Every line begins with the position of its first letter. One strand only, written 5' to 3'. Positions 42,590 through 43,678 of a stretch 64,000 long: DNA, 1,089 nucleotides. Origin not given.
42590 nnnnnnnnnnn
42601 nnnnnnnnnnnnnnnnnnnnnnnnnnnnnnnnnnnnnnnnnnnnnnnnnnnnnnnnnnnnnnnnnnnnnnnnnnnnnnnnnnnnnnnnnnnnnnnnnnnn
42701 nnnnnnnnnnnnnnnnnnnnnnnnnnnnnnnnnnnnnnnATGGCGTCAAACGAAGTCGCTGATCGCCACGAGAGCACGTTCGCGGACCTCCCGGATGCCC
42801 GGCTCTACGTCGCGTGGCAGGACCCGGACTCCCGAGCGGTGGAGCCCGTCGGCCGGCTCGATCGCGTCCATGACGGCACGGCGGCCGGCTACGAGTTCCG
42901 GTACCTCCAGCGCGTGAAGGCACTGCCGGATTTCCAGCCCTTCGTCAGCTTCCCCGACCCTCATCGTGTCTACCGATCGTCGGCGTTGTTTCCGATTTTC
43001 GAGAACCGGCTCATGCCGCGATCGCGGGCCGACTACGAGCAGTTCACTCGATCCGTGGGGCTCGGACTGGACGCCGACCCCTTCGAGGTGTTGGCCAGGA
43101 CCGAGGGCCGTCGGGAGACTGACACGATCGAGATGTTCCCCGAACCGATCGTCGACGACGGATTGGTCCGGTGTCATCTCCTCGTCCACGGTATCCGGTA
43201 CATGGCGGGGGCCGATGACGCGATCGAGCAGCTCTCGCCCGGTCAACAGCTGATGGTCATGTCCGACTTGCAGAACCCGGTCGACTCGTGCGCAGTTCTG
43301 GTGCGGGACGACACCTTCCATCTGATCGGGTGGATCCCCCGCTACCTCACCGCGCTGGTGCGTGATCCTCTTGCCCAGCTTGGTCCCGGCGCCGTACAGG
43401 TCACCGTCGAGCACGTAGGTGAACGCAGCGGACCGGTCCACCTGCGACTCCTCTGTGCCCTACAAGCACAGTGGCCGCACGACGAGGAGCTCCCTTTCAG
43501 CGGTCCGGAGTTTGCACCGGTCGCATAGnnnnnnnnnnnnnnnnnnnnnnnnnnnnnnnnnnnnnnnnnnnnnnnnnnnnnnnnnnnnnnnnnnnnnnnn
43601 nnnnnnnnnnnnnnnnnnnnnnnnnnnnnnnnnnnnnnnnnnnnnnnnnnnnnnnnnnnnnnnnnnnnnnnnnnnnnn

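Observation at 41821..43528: Reverse-order Hip module: short HipA-like kinase followed by an overlapping HipS-like/HIRAN fusion, with no HipB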

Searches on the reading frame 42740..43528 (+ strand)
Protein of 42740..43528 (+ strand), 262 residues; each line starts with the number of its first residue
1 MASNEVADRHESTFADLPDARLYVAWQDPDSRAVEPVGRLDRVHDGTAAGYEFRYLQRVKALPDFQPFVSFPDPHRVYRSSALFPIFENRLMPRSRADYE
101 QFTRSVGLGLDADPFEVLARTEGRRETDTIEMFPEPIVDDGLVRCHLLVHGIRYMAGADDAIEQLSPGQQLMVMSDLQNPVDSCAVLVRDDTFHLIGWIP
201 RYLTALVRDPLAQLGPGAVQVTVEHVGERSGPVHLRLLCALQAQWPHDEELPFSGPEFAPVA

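Call 3: search_protein_families(library=pfam, proteins=[window:42740-43528:+], max_evalue=1)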
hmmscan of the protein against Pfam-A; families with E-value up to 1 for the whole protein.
window:42740-43528:+ (262 aa): 1 family
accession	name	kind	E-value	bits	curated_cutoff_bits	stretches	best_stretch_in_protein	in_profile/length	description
PF08797.16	HIRAN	-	1.6e-05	25.1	24.7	1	148-208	7-63/96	HIRAN domain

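Call 7: search_protein_families(library=ncbifam, proteins=[window:42740-43528:+], max_evalue=1)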
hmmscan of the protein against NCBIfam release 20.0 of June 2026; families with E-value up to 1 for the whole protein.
window:42740-43528:+ (262 aa): 0 families

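Call 8: search_protein_families(library=padloc, proteins=[window:42740-43528:+], max_evalue=1)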
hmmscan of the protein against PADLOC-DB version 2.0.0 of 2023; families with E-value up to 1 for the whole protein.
window:42740-43528:+ (262 aa): 7 families
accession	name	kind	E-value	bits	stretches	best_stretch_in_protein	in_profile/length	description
PDLC04347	PDC-M03B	-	7.8e-80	266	1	20-261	5-242/245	-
PDLC04348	PDC-M03B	-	1.1e-56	190.3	1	21-258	6-242/248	-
PDLC04346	PDC-M03B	-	4.5e-52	175.3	1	66-261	2-204/262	-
PDLC04352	PDC-M03B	-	2.5e-33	113.7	1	21-232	7-218/250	-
PDLC04349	PDC-M03B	-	7.7e-30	102.2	1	21-213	9-202/232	-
PDLC04351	PDC-M03B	-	9.3e-19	65.9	1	20-201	6-189/255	-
PDLC04350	PDC-M03B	-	2.4e-15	54.6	1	37-255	22-235/280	-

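Call 18: find_homologous_proteins(query=window:42740-43528:+)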
Query window:42740-43528:+ (262 aa): 108 proteins with E <= 0.001 among 3698 candidates.
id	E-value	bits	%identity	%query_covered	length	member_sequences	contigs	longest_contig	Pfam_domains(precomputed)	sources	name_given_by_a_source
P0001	1.4e-157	541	91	100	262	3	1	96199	-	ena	-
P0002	7.9e-151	519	87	100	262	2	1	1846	PF08797.17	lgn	-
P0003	2.4e-98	347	60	95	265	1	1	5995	-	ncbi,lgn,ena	-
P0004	5.7e-98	346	62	94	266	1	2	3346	PF08797.17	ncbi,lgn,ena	-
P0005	2.7e-96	341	59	100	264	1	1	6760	PF08797.17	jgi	jgi:hypothetical protein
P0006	4.6e-96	340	59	100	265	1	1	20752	PF08797.17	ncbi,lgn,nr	ncbi:MAG TPA: HIRAN domain-containing protein [Acidimicrobiales bacterium]|nr:HIRAN domain-containin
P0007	2.8e-95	337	59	98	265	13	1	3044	PF08797.17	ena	-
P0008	3.0e-95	337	59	100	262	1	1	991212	PF08797.17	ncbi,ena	-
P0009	1.0e-93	332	60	100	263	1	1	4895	PF08797.17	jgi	jgi:hypothetical protein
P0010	1.7e-93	331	59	100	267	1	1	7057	-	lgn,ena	-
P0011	1.3e-92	329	59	92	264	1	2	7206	PF08797.17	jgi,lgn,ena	-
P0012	4.7e-90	320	57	98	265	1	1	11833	PF08797.17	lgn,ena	-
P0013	6.9e-90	320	57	93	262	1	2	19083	PF08797.17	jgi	-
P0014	1.9e-85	305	57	93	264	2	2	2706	PF08797.17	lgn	-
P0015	6.8e-83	297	55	92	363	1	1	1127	PF07411.18,PF08797.17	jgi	jgi:uncharacterized protein YegP (UPF0339 family)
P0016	4.6e-80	287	53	98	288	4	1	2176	PF08797.17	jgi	jgi:hypothetical protein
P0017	8.8e-79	283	55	98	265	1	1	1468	PF08797.17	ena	-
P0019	8.6e-76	273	52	97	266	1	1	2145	PF08797.17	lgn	-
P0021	2.2e-68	249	50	92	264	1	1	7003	PF08797.17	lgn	-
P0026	5.6e-57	212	46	93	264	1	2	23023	PF08797.17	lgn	-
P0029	1.1e-54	204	46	92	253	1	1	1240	PF08797.17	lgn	-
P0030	4.0e-54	202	45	92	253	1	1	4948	PF08797.17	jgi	jgi:hypothetical protein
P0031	1.1e-53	201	45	94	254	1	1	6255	PF08797.17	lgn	-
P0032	2.7e-53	200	45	99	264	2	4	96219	PF08797.17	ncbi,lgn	-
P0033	3.7e-53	199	44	94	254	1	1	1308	PF08797.17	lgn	-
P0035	8.0e-53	198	48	87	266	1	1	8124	PF08797.17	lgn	-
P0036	2.9e-52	196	45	93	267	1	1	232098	PF08797.17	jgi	jgi:hypothetical protein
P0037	4.5e-52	196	44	92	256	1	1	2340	PF08797.17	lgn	-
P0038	6.9e-52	195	44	92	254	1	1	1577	PF08797.17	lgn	-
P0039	7.6e-52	195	43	92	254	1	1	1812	PF08797.17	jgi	jgi:hypothetical protein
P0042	5.6e-51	192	44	92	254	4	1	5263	PF08797.17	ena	-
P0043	9.4e-51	191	43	92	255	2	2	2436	PF08797.17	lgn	-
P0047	2.2e-50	190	44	95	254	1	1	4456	PF08797.17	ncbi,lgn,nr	ncbi:MAG TPA: hypothetical protein VM142_00220 [Acidimicrobiales bacterium]|nr:hypothetical protein 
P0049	5.6e-50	189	44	92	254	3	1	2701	PF08797.17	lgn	-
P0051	1.5e-49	187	49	79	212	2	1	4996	PF08797.17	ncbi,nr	ncbi:MAG: hypothetical protein M1522_00250, partial [Actinobacteria bacterium]|nr:hypothetical prote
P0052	1.5e-49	187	44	92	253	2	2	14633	PF08797.17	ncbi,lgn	-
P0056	9.0e-49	185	43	92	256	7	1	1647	PF08797.17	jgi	-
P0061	6.0e-47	179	41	92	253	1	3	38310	PF08797.17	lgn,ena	-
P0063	1.9e-46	177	41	90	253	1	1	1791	PF08797.17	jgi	jgi:hypothetical protein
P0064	1.4e-44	171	42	92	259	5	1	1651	PF08797.17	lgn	-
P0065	2.0e-44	170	39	93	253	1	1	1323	PF08797.17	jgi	jgi:HIRAN domain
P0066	4.2e-44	169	43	92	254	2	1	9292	PF08797.17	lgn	-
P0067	4.4e-44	169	42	92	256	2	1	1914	PF08797.17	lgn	-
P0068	7.0e-44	169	42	92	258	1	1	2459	PF08797.17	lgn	-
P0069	1.4e-43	168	42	91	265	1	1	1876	PF08797.17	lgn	-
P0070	3.2e-43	167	46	77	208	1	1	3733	PF08797.17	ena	-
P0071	5.2e-43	166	41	92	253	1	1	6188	PF08797.17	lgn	-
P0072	5.3e-43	166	44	84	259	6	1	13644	PF08797.17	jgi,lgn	jgi:hypothetical protein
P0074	1.1e-42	165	41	87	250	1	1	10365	PF08797.17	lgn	-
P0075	1.5e-42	164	41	92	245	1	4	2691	PF08797.17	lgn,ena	-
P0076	1.9e-42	164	41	92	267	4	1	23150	PF08797.17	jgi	jgi:hypothetical protein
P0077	2.0e-42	164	42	92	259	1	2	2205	PF08797.17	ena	-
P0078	4.0e-42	163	43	84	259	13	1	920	PF08797.17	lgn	-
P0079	4.6e-42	163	40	92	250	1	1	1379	PF08797.17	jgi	-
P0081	1.1e-41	162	41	92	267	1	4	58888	PF08797.17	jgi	jgi:hypothetical protein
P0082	1.4e-41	161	43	84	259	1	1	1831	PF08797.17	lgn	-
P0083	1.4e-41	161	41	92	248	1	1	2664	PF08797.17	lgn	-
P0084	3.4e-41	160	40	92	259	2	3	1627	PF08797.17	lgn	-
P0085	8.7e-41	159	41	85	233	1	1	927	PF08797.17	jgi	jgi:hypothetical protein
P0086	1.0e-40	158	39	92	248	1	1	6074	PF08797.17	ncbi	-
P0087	2.8e-40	157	42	92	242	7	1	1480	PF08797.17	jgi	jgi:hypothetical protein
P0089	5.4e-40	156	40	92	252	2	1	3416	PF08797.17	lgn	-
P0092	4.2e-39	153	41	87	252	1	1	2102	PF08797.17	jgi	jgi:hypothetical protein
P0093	1.5e-38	151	44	87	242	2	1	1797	PF08797.17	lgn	-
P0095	2.6e-38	150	39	92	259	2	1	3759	PF08797.17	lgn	-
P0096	2.8e-38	150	41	92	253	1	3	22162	PF08797.17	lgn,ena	-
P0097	4.4e-38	150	41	87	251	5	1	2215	PF08797.17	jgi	jgi:hypothetical protein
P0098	4.5e-38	150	39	91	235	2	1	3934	PF08797.17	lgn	-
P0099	5.4e-38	149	39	92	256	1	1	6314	PF08797.17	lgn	-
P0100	6.0e-38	149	39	92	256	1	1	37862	PF08797.17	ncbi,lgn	-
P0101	3.8e-36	143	38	86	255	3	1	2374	PF08797.17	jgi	-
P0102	6.4e-36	143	40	86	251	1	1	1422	PF08797.17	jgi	-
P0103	2.2e-35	141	40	86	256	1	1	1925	PF08797.17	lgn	-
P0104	3.8e-35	140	38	92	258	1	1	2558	PF08797.17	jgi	-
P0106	2.8e-27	114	43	65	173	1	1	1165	PF08797.17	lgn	-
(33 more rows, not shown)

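Call 20: search_solved_structures(query=A2, max_evalue=10, show_alignments=4)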
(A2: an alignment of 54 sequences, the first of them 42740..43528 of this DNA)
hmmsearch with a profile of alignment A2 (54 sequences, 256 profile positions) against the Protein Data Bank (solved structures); distinct sequences matched with E-value up to 10: 6.
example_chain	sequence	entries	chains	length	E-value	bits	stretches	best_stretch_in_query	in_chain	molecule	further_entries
3k2y_A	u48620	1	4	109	1.3e-05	27.8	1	139-206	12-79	uncharacterized protein lp_0118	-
2mzn_A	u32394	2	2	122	0.012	18.2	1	155-206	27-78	Helicase-like transcription factor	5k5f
5bnh_A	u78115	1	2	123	0.013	18.1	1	155-206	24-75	Helicase-like transcription factor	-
4xzf_A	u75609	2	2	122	0.013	18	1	155-206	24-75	Helicase-like transcription factor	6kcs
4s0n_A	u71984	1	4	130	0.014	17.9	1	155-206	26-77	Helicase-like transcription factor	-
4xzg_A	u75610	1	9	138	0.017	17.6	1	155-206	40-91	Helicase-like transcription factor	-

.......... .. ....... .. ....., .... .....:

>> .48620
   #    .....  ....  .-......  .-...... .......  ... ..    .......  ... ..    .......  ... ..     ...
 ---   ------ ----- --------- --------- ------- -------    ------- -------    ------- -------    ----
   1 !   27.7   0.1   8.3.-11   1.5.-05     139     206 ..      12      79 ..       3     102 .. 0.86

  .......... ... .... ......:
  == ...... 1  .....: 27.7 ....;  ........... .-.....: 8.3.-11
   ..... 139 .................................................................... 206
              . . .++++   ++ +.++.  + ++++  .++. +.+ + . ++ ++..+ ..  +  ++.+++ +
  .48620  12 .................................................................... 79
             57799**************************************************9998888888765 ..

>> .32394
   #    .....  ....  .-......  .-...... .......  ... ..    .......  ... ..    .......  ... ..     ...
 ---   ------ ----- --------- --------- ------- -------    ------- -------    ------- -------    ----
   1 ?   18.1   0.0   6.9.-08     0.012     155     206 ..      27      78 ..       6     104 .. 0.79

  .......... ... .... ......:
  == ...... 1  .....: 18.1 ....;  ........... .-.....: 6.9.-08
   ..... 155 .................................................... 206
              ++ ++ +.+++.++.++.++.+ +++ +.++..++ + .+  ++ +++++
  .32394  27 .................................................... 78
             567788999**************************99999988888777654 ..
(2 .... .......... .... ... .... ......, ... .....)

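Call 21: search_protein_families(library=pfam, alignment_id=A2, max_evalue=0.1)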
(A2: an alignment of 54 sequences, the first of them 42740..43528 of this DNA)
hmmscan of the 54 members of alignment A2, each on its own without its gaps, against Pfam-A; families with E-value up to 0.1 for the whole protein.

A. member 1, window:42740-43528:+ (262 aa): 1 family
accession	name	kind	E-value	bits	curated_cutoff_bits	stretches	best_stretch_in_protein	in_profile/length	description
PF08797.16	HIRAN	-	1.6e-05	25.1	24.7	1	148-208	7-63/96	HIRAN domain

B. families by the number of members that match (of 54 scanned): 6 families
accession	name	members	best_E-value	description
PF08797.16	HIRAN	52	4.1e-11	HIRAN domain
PF13657.11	Couple_hipA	18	4.8e-06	HipA N-terminal domain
PF12158.14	DUF3592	1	0.0034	Domain of unknown function (DUF3592)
PF14258.12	DUF4350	1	0.038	Domain of unknown function (DUF4350)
PF08241.18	Methyltransf_11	1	0.088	Methyltransferase domain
PF13489.12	Methyltransf_23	1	0.098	Methyltransferase domain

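Call 25: find_encoding_contigs(protein=P0001, flank=10000, max_places=3)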
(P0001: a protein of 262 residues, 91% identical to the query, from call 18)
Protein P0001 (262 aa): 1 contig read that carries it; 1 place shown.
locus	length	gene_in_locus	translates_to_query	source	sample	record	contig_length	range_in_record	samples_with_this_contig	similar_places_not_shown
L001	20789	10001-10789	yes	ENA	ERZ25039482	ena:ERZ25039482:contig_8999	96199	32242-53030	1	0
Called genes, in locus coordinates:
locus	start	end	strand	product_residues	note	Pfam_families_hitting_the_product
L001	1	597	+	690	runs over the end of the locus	PF19291:TREH_N, PF00723:Glyco_hydro_15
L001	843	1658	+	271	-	PF16912:Glu_dehyd_C, PF00107:ADH_zinc_N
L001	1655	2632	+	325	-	PF00753:Lactamase_B, PF12706:Lactamase_B_2 (weak)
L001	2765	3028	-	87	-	-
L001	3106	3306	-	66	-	PF00313:CSD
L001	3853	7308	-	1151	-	PF00154:RecA_N, PF06745:ATPase (weak), PF27531:MT3502_N (faint), PF03161:LAGLIDADG_2, PF00154:RecA_N, PF14890:Intein_splicing, PF14528:LAGLIDADG_3, PF21096:RecA_C, +1 more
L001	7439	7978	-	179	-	PF02834:LigT_PEase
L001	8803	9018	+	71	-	-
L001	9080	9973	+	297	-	PF07804:HipA_C (weak)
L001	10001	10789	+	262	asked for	-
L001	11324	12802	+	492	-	PF00919:UPF0004, PF04055:Radical_SAM, PF18693:TRAM_2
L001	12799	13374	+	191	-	PF01066:CDP-OH_P_transf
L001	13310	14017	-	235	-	-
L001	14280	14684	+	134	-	PF02464:CinA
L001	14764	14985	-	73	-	PF12844:HTH_19 (weak), PF13560:HTH_31, PF01381:HTH_3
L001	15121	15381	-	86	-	PF06769:YoeB_toxin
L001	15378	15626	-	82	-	PF02604:PhdYeFM_antitox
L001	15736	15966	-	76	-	PF13560:HTH_31, PF01381:HTH_3, PF13443:HTH_26 (weak)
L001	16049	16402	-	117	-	-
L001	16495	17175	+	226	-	-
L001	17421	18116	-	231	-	PF03575:Peptidase_S51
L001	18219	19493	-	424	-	PF00005:ABC_tran, PF02463:SMC_N (faint), PF13304:AAA_21 (faint), PF12848:ABC_tran_Xtn, PF00005:ABC_tran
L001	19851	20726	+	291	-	PF00106:adh_short, PF08659:KR, PF13561:adh_short_C2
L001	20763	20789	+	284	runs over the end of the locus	PF02737:3HCDH_N, PF03807:F420_oxidored (faint), PF00725:3HCDH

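Call 27: find_encoding_contigs(protein=P0008, flank=10000, max_places=2)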
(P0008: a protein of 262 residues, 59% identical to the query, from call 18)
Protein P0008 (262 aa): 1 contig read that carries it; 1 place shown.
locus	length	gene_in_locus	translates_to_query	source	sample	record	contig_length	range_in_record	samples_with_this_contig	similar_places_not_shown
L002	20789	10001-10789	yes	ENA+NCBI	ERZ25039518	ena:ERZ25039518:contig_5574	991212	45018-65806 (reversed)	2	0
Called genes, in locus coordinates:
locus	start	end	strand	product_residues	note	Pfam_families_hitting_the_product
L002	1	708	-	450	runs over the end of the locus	PF00009:GTP_EFTU, PF01926:MMR_HSR1 (faint), PF22594:GTP-eEF1A_C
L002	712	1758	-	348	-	PF01507:PAPS_reduct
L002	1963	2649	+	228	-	PF01507:PAPS_reduct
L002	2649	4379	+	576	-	PF03460:NIR_SIR_ferr, PF01077:NIR_SIR, PF03460:NIR_SIR_ferr, PF01077:NIR_SIR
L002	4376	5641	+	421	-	PF12797:Fer4_2 (weak), PF13187:Fer4_9, PF13237:Fer4_10, PF00037:Fer4 (weak), PF12837:Fer4_6 (weak), PF14697:Fer4_21, PF04422:FrhB_FdhB_N, PF04432:FrhB_FdhB_C, +2 more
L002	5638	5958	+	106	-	-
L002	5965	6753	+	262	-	PF00005:ABC_tran, PF13304:AAA_21 (weak)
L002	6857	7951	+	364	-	-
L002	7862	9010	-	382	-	PF14659:Phage_int_SAM_3 (weak), PF22022:Phage_int_M, PF00589:Phage_integrase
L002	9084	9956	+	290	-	PF07804:HipA_C (weak)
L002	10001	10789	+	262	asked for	PF08797:HIRAN (weak)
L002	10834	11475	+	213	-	-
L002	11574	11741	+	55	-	-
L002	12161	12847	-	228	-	PF00239:Resolvase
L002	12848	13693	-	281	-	PF08401:ArdcN, PF06114:Peptidase_M78 (faint)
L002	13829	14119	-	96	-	-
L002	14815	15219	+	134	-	PF22091:DUF6941 (weak)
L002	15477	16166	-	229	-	-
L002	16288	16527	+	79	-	PF21993:TetR_C_13_2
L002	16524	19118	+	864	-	PF13191:AAA_16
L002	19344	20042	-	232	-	PF20434:BD-FAE, PF01738:DLH (weak), PF00326:Peptidase_S9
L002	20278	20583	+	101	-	-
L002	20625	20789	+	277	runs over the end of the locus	PF00248:Aldo_ket_red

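Call 38: predict_structure(alignment_id=A2)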
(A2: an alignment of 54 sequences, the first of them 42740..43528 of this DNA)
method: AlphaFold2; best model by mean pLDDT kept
length: 262 residues; sequences in the alignment: 54
mean_pLDDT: 92.5   pTM: 0.88
mean pLDDT of the five models: 92.5, 91.8, 91.4, 90.7, 90.7
residues with pLDDT >= 90: 227; 70-90: 23; 50-70: 5; < 50: 7
segments of 3 or more residues with pLDDT < 50: 1-5
pLDDT, mean of each block of 10 residues (from residue 1): 45 78 96 95 90 98 96 98 96 95 93 95 89 95 96 96 97 96 95 97 96 97 96 95 93 95 91
secondary structure, 60 per line:
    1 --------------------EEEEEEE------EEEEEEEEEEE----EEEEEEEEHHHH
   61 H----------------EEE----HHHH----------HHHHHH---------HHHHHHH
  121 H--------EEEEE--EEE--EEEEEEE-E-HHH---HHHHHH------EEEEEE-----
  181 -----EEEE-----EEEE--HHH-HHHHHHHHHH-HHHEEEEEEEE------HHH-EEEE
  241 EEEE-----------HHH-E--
elements in order: E21-27 E34-44 E49-56 H57-61 E78-80 H85-88 H99-104 H114-121 E130-134 E137-139 E142-148 H158-163 E170-175 E186-189 E195-198 H205-214 E219-226 E237-244

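Call 43: fold_search(model_id=the predicted structure, library=pdb)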
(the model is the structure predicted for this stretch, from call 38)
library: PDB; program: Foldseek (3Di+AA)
matches with E <= 10: 419; with E <= 0.001: 17
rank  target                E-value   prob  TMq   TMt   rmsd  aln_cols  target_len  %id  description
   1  3k2y_C                9.4e-06  1.00  0.32  0.74   4.2       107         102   19  Crystal structure of protein lp_0118 from Lactobacillus plantarum,northeast structural genomics consortium target LpR9 (released 2009-11-17)
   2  3k2y_B                1.2e-05  1.00  0.30  0.70   4.5       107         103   19  Crystal structure of protein lp_0118 from Lactobacillus plantarum,northeast structural genomics consortium target LpR9 (released 2009-11-17)
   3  3k2y_D                1.3e-05  1.00  0.32  0.75   3.7       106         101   19  Crystal structure of protein lp_0118 from Lactobacillus plantarum,northeast structural genomics consortium target LpR9 (released 2009-11-17)
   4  3k2y_A                1.4e-05  1.00  0.30  0.70   4.5       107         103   19  Crystal structure of protein lp_0118 from Lactobacillus plantarum,northeast structural genomics consortium target LpR9 (released 2009-11-17)
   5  4xzg_H                5.6e-05  1.00  0.29  0.57   4.1       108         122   17  Crystal structure of HIRAN domain of human HLTF (released 2015-04-15)
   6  4s0n_B                6.0e-05  1.00  0.29  0.56   3.8       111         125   17  Crystal Structure of HLTF HIRAN Domain bound to DNA (released 2015-05-27)
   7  4xzg_F                7.1e-05  1.00  0.30  0.59   5.5       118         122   15  Crystal structure of HIRAN domain of human HLTF (released 2015-04-15)
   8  4xzg_C                9.6e-05  1.00  0.28  0.56   3.8       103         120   17  Crystal structure of HIRAN domain of human HLTF (released 2015-04-15)
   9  4xzg_G                9.6e-05  1.00  0.29  0.56   4.1       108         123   17  Crystal structure of HIRAN domain of human HLTF (released 2015-04-15)
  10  4xzg_A                1.2e-04  1.00  0.26  0.51   4.4       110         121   19  Crystal structure of HIRAN domain of human HLTF (released 2015-04-15)
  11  6kcs_A                1.2e-04  1.00  0.29  0.57   4.1       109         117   17  Crystal structure of HIRAN domain of HLTF in complex with duplex DNA (released 2020-06-10)
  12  4s0n_C                1.4e-04  1.00  0.28  0.52   4.6       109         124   18  Crystal Structure of HLTF HIRAN Domain bound to DNA (released 2015-05-27)
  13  4s0n_D                2.0e-04  1.00  0.29  0.55   4.1       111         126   17  Crystal Structure of HLTF HIRAN Domain bound to DNA (released 2015-05-27)
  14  5bnh_A                2.1e-04  1.00  0.26  0.50   4.6       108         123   18  Crystal structure of the HLTF HIRAN domain with a ssDNA fragment (released 2016-05-25)
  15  4xzf_A                3.0e-04  1.00  0.28  0.53   4.6       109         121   18  Crystal structure of HIRAN domain of human HLTF in complex with DNA (released 2015-04-15)
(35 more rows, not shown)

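Call 49: search_protein_families(library=pfam, proteins=[L002:10834-11475:+, L002:11574-11741:+, L001:8803-9018:+], max_evalue=0.01)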
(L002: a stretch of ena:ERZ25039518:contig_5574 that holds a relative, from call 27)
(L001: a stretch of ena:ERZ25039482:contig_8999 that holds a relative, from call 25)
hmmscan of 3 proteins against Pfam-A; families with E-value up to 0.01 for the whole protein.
L002:10834-11475:+ (213 aa): 0 families

L002:11574-11741:+ (55 aa): 0 families

L001:8803-9018:+ (71 aa): 0 families
